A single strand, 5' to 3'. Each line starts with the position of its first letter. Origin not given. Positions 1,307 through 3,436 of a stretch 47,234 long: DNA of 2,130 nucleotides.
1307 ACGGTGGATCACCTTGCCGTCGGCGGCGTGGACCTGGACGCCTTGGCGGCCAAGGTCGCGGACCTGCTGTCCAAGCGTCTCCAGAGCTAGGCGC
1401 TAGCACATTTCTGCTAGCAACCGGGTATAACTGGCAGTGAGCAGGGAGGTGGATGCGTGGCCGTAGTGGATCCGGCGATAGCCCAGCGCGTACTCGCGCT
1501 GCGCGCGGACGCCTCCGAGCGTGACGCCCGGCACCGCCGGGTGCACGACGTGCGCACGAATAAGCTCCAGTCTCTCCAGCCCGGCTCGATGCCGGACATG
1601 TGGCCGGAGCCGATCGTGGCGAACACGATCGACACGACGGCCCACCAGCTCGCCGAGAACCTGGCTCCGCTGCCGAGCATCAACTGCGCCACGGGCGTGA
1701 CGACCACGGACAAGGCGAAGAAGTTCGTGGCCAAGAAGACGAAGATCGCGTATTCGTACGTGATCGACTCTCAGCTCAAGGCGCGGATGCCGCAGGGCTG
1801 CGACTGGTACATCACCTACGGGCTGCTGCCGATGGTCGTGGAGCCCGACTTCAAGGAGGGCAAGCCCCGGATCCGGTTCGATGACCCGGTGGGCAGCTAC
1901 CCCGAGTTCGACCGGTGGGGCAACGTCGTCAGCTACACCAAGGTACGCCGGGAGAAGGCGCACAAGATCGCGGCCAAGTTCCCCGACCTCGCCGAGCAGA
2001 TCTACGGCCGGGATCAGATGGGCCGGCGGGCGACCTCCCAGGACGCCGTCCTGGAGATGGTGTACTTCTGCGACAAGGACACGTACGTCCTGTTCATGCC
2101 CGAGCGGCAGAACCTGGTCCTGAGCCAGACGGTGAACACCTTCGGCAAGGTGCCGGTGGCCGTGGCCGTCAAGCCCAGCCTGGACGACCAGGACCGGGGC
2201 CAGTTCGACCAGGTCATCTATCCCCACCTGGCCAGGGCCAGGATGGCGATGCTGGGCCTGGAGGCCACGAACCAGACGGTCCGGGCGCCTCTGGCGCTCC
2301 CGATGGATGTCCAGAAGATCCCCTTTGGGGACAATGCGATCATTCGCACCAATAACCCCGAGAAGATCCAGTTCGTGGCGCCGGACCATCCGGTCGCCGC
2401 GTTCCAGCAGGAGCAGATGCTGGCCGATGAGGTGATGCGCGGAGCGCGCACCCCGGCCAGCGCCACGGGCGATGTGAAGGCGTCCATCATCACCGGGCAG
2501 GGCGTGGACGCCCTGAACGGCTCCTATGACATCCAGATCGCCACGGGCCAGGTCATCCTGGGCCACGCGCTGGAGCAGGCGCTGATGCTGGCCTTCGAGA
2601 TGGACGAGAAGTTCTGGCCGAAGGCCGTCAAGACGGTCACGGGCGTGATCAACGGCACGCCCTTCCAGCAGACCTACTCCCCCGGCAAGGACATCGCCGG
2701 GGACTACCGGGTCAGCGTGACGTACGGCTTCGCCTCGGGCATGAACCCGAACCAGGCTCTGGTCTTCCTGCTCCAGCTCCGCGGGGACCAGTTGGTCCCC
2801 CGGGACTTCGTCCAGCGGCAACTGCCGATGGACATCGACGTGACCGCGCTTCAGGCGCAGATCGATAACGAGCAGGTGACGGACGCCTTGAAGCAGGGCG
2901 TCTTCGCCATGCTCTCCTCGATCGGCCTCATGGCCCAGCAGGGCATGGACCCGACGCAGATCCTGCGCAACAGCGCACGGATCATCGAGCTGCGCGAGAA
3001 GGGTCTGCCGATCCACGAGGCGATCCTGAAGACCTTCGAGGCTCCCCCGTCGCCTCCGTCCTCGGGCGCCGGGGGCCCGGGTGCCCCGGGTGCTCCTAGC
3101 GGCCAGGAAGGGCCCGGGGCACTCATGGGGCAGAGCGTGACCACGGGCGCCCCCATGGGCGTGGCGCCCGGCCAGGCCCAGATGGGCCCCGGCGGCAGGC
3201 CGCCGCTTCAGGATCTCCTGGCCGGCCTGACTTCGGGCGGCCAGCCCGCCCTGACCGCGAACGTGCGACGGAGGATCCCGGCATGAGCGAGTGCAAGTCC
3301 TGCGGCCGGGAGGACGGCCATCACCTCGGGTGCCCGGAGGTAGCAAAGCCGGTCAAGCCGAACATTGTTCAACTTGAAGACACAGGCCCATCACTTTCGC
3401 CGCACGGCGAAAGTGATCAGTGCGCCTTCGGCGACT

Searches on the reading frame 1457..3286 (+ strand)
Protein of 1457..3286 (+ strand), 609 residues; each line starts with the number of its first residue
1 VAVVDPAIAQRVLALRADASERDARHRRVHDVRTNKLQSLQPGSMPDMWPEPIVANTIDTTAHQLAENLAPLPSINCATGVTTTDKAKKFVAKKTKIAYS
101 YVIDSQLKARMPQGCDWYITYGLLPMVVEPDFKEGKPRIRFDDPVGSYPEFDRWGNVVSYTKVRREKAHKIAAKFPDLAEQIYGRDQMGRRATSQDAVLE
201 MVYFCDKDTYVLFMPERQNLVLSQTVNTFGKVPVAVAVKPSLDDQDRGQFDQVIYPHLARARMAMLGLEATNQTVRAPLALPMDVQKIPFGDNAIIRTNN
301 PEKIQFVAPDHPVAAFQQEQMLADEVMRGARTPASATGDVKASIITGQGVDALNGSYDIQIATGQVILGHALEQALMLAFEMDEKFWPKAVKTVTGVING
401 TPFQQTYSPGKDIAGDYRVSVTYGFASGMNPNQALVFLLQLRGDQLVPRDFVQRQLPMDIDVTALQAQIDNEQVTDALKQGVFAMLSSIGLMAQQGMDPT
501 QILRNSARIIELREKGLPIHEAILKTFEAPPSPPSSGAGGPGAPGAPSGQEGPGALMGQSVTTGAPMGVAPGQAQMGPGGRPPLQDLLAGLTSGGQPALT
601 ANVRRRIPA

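Call 82: search_dna_similar(query=window:1457-3286:+, collection=phages, mode=protein, max_evalue=1e-10, max_rows=12)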
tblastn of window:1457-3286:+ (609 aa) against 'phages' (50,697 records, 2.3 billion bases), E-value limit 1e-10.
Records with a match: 31; places in all: 31; records where one place covers at least 80% of the query: 31.
Best place of each record, by identity: <60% 31.
By first word of the organism name: Streptomyces 29; Caudovirales 2.
By host as written in the record: Streptomyces griseus ATCC 10137 10; Streptomyces scabiei RL-34 7; Streptomyces lividans JI 1326 4; Streptomyces viridochromogenes DSM40736 4; Streptomyces lividans HXY6 2; - 2; Streptomyces albidoflavus 1; Streptomyces mirabilis NRRL B-2400 1.
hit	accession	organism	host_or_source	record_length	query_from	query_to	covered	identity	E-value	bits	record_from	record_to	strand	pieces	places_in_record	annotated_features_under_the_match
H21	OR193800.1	Streptomyces phage Kumquat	Streptomyces lividans JI 1326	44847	1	528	87%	52.6%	9e-159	509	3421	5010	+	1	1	3: portal protein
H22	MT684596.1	Streptomyces phage Zeigle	Streptomyces viridochromogenes DSM40736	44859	1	528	87%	52.6%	9e-159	509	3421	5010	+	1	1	3: portal protein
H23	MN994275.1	Streptomyces phage JXY1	Streptomyces lividans HXY6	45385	1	528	87%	52.6%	9e-159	509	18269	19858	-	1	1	hypothetical protein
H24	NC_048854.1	Streptomyces phage JXY1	Streptomyces lividans HXY6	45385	1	528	87%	52.6%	9e-159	509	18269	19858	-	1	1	hypothetical protein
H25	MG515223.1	Streptomyces phage WRightOn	Streptomyces viridochromogenes DSM40736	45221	1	528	87%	52.6%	2e-158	508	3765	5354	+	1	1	portal protein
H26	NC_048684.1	Streptomyces phage WRightOn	Streptomyces viridochromogenes DSM40736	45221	1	528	87%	52.6%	2e-158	508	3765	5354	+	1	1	portal protein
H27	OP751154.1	Streptomyces phage Stella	Streptomyces viridochromogenes DSM40736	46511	1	528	87%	52.5%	7e-160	513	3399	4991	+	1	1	4: portal protein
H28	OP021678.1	Streptomyces phage RosePharie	Streptomyces lividans JI 1326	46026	1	528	87%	52.5%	6e-158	507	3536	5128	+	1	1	3: portal protein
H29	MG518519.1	Streptomyces phage Manuel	Streptomyces lividans JI 1326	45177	1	528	87%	52.5%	1e-157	506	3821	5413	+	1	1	portal protein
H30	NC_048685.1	Streptomyces phage Manuel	Streptomyces lividans JI 1326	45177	1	528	87%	52.5%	1e-157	506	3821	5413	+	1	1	portal protein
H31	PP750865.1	Streptomyces phage Abafar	Streptomyces albidoflavus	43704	1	528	87%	52.5%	1e-158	509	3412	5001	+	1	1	portal protein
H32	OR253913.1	Streptomyces phage Dennebes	Streptomyces mirabilis NRRL B-2400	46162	1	528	87%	52.1%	2e-157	505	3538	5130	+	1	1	3: portal protein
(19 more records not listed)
